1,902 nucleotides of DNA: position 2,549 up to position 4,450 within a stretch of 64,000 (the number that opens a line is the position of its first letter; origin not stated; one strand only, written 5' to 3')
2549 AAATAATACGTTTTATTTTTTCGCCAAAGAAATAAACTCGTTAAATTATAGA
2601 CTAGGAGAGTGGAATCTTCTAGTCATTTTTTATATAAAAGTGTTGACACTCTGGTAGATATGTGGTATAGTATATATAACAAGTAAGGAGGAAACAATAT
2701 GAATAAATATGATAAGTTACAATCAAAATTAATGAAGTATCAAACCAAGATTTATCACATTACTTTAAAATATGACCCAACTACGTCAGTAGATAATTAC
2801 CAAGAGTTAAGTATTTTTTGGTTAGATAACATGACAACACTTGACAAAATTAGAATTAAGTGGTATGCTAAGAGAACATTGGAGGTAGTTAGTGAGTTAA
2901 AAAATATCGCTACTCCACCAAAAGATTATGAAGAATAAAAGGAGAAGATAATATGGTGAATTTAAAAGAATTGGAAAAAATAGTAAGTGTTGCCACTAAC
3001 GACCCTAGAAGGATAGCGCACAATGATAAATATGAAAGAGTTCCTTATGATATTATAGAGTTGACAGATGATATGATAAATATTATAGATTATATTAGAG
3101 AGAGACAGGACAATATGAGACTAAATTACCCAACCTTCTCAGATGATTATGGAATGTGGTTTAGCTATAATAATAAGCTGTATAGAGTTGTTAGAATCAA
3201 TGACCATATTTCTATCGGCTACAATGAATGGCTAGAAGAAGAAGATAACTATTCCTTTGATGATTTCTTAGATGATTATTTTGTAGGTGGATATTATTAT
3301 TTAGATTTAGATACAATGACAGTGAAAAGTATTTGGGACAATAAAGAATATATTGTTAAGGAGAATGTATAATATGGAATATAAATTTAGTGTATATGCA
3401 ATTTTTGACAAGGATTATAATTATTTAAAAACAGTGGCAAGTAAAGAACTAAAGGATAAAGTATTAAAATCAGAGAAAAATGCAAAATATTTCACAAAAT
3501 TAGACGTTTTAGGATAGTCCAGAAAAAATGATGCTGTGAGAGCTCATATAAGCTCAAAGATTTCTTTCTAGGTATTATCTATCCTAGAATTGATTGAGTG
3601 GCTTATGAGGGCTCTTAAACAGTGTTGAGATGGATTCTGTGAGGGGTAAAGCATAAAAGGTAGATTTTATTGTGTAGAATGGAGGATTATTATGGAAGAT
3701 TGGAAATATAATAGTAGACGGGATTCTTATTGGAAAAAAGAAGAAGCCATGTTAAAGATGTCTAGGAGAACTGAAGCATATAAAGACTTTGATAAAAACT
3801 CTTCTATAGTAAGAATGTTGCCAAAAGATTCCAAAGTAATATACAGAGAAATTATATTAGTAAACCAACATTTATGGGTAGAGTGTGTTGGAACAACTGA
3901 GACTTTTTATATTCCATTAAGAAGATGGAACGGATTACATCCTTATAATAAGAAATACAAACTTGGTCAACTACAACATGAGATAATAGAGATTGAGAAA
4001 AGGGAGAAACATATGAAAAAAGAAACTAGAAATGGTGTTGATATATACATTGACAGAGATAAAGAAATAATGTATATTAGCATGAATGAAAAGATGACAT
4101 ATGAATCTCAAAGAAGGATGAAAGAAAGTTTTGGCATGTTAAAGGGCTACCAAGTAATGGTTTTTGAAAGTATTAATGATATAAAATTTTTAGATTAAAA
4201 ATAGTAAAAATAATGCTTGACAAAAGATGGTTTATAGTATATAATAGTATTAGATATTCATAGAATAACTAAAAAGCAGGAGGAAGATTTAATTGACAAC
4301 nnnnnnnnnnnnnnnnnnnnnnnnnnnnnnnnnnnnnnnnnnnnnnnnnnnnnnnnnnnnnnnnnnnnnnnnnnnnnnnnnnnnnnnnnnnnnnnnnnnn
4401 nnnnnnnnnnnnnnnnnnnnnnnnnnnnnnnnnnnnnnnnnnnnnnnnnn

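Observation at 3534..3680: Two diverged copies of a structured ~150-nt element with compensatory base changes (second copy 43047..43185)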

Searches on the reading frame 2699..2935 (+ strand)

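Call 32: search_protein_families(library=pfam, proteins=[window:2699-2935:+], max_evalue=0.01)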
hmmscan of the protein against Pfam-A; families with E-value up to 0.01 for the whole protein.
window:2699-2935:+ (79 aa): 0 families

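Call 33: search_protein_families(library=phrogs, proteins=[window:2699-2935:+], max_evalue=0.001)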
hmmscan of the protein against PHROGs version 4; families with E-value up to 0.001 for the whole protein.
window:2699-2935:+ (79 aa): 1 family
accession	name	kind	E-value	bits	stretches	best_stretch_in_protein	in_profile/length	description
phrog_32564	-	unknown function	3.9e-06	27.9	1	6-64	5-64/76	-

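Call 97: search_protein_families(library=pfam, proteins=[window:2699-2935:+], max_evalue=10)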
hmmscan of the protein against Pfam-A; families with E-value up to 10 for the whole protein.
window:2699-2935:+ (79 aa): 1 family
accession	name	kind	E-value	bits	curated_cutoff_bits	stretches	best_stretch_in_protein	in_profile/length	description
PF24225.1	DUF7441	-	0.017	15.6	27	1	14-53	17-57/68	Domain of unknown function (DUF7441)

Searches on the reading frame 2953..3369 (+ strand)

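Call 32: search_protein_families(library=pfam, proteins=[window:2953-3369:+], max_evalue=0.01)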
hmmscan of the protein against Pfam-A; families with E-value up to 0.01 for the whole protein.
window:2953-3369:+ (139 aa): 0 families

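Call 33: search_protein_families(library=phrogs, proteins=[window:2953-3369:+], max_evalue=0.001)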
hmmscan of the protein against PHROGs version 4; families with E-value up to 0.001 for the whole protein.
window:2953-3369:+ (139 aa): 0 families

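Call 97: search_protein_families(library=pfam, proteins=[window:2953-3369:+], max_evalue=10)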
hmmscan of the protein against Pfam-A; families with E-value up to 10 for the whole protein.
window:2953-3369:+ (139 aa): 1 family
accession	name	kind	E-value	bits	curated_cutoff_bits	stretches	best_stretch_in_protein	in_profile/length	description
PF08207.18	EFP_N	-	0.087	13.3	23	1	67-87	8-27/58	Elongation factor P (EF-P) KOW-like domain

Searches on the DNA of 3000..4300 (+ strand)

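Call 7: search_dna_similar(query=window:3000-4300:+, collection=phages, mode=near, max_rows=30)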
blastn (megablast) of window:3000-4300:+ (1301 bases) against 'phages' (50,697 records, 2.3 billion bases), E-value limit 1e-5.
Records with a match: 2; places in all: 2; records where one place covers at least 80% of the query: 1.
Best place of each record, by identity: 90-95% 1; 80-90% 1.
By first word of the organism name: Staphylococcus 2.
By host as written in the record: Staphylococcus aureus 1; Staphylococcus gallinarum 1.
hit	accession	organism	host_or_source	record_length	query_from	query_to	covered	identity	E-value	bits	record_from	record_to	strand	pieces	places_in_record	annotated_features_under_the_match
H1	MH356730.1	Staphylococcus phage VB-SauS-SA2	Staphylococcus aureus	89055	44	1202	89%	86.2%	0e+0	1273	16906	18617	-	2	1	endolysin | hypothetical protein (x3)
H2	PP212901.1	Staphylococcus phage PT1-4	Staphylococcus gallinarum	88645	359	700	26%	92.7%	2e-136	492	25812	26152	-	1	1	hypothetical protein (x2)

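Call 9: get_annotated_region(hit=H1, flank=2000)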
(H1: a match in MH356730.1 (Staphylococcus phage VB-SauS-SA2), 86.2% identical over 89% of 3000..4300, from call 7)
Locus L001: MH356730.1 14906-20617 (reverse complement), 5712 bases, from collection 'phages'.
description: Staphylococcus phage VB-SauS-SA2, complete genome.
organism: Staphylococcus phage VB-SauS-SA2 (NCBI taxid 2234082)
taxonomy: Viruses; Duplodnaviria; Heunggongvirae; Uroviricota; Caudoviricetes; Sextaecvirus
host: Staphylococcus aureus; source: -; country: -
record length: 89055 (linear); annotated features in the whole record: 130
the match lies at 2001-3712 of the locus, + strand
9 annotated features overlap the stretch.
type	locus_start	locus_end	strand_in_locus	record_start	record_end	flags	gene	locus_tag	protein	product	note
CDS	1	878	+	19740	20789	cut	-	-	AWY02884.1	ATP/GTP binding protein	-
CDS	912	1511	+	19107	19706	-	-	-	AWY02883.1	hypothetical protein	-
CDS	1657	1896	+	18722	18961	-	-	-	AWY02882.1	hypothetical protein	-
CDS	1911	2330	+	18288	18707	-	-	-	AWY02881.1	hypothetical protein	-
CDS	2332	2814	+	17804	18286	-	-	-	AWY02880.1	hypothetical protein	-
CDS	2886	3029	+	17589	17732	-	-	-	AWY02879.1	hypothetical protein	-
CDS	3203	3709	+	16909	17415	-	-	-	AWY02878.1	endolysin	-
CDS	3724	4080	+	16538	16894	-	-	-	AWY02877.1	hypothetical protein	-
CDS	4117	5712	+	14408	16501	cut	-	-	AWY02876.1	NrdE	-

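Call 10: get_annotated_region(hit=H2, flank=2500)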
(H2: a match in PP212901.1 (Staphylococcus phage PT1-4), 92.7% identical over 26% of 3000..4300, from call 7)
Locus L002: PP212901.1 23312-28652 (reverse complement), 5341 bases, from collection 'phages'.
description: Staphylococcus phage PT1-4, complete genome.
organism: Staphylococcus phage PT1-4 (NCBI taxid 3117431)
taxonomy: Viruses; Duplodnaviria; Heunggongvirae; Uroviricota; Caudoviricetes; Sextaecvirus
host: Staphylococcus gallinarum; source: sewage; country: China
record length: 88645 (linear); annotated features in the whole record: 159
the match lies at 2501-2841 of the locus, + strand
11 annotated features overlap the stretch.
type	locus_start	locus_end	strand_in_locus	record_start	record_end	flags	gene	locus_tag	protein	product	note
CDS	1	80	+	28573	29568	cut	-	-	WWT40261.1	hypothetical protein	rasttk_feature_creation_tool=/opt/patric-common/ runtime/bin/phanotate version Unknown; ...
CDS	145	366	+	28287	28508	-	-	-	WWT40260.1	hypothetical protein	rasttk_feature_creation_tool=/opt/patric-common/ runtime/bin/phanotate version Unknown; ...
CDS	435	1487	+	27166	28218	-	-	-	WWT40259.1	hypothetical protein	rasttk_feature_creation_tool=/opt/patric-common/ runtime/bin/phanotate version Unknown; ...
CDS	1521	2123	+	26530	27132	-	-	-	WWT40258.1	hypothetical protein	rasttk_feature_creation_tool=/opt/patric-common/ runtime/bin/phanotate version Unknown; ...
CDS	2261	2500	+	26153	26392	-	-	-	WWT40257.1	hypothetical protein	rasttk_feature_creation_tool=/opt/patric-common/ runtime/bin/phanotate version Unknown; ...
CDS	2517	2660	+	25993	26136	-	-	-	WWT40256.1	hypothetical protein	rasttk_feature_creation_tool=/opt/patric-common/ runtime/bin/phanotate version Unknown; ...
CDS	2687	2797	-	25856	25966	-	-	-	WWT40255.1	hypothetical protein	rasttk_feature_creation_tool=/opt/patric-common/ runtime/bin/phanotate version Unknown; ...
CDS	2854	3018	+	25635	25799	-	-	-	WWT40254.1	hypothetical protein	rasttk_feature_creation_tool=/opt/patric-common/ runtime/bin/phanotate version Unknown; ...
CDS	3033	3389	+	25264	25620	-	-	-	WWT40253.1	hypothetical protein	rasttk_feature_creation_tool=/opt/patric-common/ runtime/bin/phanotate version Unknown; ...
CDS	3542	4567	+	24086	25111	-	-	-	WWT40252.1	ribonucleotide reductase of class Ib (aerobic) alpha subunit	rasttk_feature_creation_tool=/opt/patric-common/ runtime/bin/phanotate version Unknown; ...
CDS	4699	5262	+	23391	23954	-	-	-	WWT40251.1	hypothetical protein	rasttk_feature_creation_tool=/opt/patric-common/ runtime/bin/phanotate version Unknown; ...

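Call 19: search_dna_similar(query=window:3515-3695:+, collection=phages, mode=distant, max_rows=40, max_evalue=0.01)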
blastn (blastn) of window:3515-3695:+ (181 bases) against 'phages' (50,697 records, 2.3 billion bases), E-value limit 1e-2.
Records with a match: 2; places in all: 2; records where one place covers at least 80% of the query: 2.
Best place of each record, by identity: 90-95% 1; 80-90% 1.
By first word of the organism name: Staphylococcus 2.
By host as written in the record: Staphylococcus gallinarum 1; Staphylococcus aureus 1.
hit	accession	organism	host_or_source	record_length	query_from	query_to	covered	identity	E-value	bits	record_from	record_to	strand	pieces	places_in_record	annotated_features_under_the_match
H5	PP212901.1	Staphylococcus phage PT1-4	Staphylococcus gallinarum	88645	1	180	99%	93.4%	2e-69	266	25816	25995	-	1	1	hypothetical protein (x2)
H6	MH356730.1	Staphylococcus phage VB-SauS-SA2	Staphylococcus aureus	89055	1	181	100%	88.4%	6e-58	229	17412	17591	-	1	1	endolysin | hypothetical protein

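Call 25: search_rna_families(source=window, start=3400, end=3800, threshold=evalue, max_evalue=10)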
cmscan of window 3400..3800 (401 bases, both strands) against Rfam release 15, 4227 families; matches with E-value up to 10: 2.
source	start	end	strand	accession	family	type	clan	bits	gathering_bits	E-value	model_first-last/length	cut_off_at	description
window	3463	3481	+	RF01326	CRISPR-DR13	Gene; CRISPR;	-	17.6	37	3.8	1-30/30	no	CRISPR RNA direct repeat element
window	3551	3613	+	RF00206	U54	Gene; snRNA; snoRNA; CD-box;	CL00008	15.7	40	4.7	1-81/81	no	Small nucleolar RNA U54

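Call 69: search_dna_similar(query=window:3518-3694:+, collection=plasmids, mode=distant, max_evalue=1, max_rows=15)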
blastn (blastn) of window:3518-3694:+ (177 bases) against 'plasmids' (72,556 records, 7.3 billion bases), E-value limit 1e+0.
No match.
